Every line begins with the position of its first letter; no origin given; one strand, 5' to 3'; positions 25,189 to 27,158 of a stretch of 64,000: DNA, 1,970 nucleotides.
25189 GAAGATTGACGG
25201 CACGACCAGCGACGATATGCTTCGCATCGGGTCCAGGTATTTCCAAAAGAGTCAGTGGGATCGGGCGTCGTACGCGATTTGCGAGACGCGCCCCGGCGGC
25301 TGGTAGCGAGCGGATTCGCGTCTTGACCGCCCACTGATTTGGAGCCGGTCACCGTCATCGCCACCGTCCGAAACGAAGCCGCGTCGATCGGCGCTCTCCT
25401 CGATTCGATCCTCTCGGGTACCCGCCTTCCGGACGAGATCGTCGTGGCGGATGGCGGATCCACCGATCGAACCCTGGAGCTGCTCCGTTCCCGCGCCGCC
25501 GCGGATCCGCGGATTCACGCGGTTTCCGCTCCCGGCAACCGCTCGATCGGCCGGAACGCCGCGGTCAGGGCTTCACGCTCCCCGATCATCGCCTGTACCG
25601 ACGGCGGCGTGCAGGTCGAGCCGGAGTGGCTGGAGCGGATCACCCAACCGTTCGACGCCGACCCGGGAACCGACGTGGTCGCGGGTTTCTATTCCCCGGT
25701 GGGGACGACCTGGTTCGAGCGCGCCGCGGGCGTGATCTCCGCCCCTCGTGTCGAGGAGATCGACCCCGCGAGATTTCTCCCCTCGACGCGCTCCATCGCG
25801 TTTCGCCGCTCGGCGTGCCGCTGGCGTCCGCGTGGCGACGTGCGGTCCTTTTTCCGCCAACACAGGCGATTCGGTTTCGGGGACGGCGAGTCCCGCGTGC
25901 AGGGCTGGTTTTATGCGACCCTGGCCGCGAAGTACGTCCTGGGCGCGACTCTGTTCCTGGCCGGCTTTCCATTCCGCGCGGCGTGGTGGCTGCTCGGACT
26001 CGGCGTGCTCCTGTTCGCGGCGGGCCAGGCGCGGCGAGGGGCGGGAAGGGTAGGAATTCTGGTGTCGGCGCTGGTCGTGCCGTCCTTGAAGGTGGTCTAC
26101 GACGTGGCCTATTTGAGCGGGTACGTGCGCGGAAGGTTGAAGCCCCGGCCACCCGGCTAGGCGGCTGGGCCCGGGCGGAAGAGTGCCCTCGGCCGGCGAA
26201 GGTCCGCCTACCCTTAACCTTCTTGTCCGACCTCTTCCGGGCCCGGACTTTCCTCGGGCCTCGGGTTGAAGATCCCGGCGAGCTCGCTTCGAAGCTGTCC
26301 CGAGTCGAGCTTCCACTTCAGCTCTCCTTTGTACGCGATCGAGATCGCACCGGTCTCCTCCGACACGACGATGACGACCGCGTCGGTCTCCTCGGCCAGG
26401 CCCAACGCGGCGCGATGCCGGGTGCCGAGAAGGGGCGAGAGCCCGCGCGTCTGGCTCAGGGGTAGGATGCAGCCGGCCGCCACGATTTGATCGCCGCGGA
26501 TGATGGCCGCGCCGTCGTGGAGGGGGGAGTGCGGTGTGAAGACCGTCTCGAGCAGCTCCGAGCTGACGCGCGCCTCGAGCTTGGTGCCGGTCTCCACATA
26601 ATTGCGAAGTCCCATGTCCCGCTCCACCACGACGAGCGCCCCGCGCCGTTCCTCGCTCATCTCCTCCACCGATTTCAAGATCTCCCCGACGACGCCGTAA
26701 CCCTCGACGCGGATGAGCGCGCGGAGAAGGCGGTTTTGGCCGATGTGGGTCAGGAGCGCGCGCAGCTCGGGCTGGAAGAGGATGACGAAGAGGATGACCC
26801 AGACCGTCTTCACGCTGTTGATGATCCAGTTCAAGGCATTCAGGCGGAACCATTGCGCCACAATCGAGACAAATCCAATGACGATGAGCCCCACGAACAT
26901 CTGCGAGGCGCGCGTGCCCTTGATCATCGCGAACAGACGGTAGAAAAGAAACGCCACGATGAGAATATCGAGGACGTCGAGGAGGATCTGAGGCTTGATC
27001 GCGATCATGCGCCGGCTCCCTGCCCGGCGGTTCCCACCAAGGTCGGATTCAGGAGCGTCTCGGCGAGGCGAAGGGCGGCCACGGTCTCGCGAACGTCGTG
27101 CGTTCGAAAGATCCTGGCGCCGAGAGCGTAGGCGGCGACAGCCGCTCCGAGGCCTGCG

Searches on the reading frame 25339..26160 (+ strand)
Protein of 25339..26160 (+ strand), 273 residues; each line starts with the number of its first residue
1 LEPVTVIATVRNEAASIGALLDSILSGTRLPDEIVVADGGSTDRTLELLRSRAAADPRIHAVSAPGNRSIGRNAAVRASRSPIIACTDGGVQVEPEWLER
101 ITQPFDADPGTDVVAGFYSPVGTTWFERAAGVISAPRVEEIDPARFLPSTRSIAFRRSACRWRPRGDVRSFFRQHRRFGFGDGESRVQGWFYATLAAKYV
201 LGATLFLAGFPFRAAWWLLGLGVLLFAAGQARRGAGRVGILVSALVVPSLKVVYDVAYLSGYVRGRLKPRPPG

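Call 37: find_encoding_contigs(protein=window:25339-26160:+, flank=2000, max_places=5)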
Protein window:25339-26160:+ (273 aa): no gene with exactly this product is on record in the collection.

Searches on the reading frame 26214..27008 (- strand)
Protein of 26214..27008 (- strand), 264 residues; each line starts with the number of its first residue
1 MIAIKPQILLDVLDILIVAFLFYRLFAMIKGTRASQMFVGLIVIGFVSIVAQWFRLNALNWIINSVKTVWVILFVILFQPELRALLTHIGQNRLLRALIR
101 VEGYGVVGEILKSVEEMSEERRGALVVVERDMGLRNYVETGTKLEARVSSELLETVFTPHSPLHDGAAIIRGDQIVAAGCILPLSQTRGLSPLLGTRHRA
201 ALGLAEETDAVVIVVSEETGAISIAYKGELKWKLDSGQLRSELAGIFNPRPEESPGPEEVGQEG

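Call 31: find_encoding_contigs(protein=window:26214-27008:-, flank=4000, max_places=10)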
Protein window:26214-27008:- (264 aa): 23 contigs read that carry it; 10 places shown.
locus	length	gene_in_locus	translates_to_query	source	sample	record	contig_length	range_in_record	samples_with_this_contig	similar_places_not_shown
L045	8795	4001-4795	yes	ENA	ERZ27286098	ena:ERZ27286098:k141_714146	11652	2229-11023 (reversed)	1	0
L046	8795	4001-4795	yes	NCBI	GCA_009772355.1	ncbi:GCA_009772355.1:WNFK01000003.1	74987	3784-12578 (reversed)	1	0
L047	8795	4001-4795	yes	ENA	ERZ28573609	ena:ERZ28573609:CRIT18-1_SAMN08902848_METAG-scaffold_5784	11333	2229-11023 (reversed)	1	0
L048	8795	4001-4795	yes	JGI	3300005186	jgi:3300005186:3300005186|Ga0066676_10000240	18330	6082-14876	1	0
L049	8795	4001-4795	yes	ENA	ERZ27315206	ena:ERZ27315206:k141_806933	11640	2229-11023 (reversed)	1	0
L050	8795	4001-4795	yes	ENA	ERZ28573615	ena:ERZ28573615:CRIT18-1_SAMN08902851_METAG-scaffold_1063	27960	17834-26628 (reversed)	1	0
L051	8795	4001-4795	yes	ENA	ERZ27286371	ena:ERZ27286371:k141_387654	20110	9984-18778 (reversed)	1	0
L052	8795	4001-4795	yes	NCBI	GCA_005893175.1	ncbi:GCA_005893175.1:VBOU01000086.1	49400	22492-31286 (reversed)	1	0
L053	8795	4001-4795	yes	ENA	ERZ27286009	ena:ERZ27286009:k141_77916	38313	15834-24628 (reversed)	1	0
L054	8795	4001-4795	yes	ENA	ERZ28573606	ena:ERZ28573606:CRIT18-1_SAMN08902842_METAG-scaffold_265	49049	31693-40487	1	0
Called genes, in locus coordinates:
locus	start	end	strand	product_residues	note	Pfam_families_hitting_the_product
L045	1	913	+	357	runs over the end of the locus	PF01171:ATP_bind_3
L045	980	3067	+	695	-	PF06480:FtsH_ext, PF07728:AAA_5 (faint), PF00004:AAA, PF17862:AAA_lid_3, PF01434:Peptidase_M41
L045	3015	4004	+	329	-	PF00809:Pterin_bind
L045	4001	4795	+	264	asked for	PF19293:CdaA_N, PF02457:DAC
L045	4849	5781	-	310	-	PF00535:Glycos_transf_2, PF13641:Glyco_tranf_2_3, PF13632:Glyco_trans_2_3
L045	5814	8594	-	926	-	PF00675:Peptidase_M16 (weak), PF05193:Peptidase_M16_C, PF00675:Peptidase_M16, PF05193:Peptidase_M16_C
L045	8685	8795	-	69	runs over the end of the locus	PF00313:CSD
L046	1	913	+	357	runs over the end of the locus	PF01171:ATP_bind_3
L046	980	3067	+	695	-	PF06480:FtsH_ext, PF07728:AAA_5 (faint), PF00004:AAA, PF17862:AAA_lid_3, PF01434:Peptidase_M41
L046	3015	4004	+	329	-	PF00809:Pterin_bind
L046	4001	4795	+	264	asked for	PF19293:CdaA_N, PF02457:DAC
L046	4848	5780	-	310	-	PF00535:Glycos_transf_2, PF13641:Glyco_tranf_2_3, PF13632:Glyco_trans_2_3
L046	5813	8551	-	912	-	PF00675:Peptidase_M16 (weak), PF05193:Peptidase_M16_C, PF00675:Peptidase_M16, PF05193:Peptidase_M16_C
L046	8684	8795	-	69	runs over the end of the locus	PF00313:CSD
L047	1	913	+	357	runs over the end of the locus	PF01171:ATP_bind_3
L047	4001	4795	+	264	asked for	PF19293:CdaA_N, PF02457:DAC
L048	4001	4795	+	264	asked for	PF19293:CdaA_N, PF02457:DAC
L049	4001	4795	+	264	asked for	PF19293:CdaA_N, PF02457:DAC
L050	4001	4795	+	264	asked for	PF19293:CdaA_N, PF02457:DAC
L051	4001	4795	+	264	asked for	PF19293:CdaA_N, PF02457:DAC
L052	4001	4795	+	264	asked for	PF19293:CdaA_N, PF02457:DAC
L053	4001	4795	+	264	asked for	PF19293:CdaA_N, PF02457:DAC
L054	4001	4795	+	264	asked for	PF19293:CdaA_N, PF02457:DAC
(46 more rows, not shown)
